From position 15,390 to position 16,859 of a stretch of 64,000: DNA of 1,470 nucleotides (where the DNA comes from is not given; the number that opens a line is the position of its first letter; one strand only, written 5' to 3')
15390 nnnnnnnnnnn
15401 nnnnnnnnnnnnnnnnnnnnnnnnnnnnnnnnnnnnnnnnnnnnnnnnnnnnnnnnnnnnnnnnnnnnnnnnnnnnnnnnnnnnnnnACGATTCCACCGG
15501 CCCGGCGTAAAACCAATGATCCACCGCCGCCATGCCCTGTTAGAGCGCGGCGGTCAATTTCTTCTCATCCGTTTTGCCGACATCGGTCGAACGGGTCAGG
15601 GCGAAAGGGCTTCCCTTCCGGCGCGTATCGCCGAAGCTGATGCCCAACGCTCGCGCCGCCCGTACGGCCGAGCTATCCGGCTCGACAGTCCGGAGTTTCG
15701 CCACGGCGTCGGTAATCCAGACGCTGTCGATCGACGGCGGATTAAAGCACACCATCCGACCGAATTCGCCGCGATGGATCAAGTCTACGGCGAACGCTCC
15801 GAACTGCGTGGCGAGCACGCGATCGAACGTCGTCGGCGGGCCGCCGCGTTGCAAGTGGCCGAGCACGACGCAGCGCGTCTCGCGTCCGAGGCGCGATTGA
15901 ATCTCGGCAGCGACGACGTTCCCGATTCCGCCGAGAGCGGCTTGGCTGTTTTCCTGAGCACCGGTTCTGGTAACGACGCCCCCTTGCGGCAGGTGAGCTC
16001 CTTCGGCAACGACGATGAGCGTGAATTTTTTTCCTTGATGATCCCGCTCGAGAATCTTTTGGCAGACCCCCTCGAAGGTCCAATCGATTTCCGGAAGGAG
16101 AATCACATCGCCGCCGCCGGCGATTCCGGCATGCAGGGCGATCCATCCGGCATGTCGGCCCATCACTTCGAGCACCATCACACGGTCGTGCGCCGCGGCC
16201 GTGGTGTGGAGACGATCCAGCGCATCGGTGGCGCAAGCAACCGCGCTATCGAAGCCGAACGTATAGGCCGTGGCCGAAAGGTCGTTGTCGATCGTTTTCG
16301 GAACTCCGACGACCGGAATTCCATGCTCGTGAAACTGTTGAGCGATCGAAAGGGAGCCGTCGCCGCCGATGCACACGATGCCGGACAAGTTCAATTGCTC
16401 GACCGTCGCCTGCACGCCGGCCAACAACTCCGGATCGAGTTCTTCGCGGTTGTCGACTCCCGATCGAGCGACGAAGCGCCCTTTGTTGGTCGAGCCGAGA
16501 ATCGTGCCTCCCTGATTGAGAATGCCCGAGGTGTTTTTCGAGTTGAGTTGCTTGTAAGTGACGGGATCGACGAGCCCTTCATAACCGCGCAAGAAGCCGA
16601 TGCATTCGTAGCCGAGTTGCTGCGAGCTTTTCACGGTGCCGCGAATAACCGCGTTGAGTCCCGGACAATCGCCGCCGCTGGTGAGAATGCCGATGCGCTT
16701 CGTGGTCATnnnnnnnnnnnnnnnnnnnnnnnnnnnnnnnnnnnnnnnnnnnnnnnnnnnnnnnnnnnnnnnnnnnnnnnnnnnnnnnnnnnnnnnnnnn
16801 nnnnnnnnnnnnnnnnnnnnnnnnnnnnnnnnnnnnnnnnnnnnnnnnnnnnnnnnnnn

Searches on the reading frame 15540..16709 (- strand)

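Call 8: search_protein_families(library=pfam, proteins=[window:15540-16709:-], max_evalue=0.001)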
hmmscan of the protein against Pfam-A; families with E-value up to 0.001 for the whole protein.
window:15540-16709:- (389 aa): 1 family
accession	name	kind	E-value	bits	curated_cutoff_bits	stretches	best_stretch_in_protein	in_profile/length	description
PF00365.25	PFK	-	1.4e-100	336.6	30.9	1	5-311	1-277/277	Phosphofructokinase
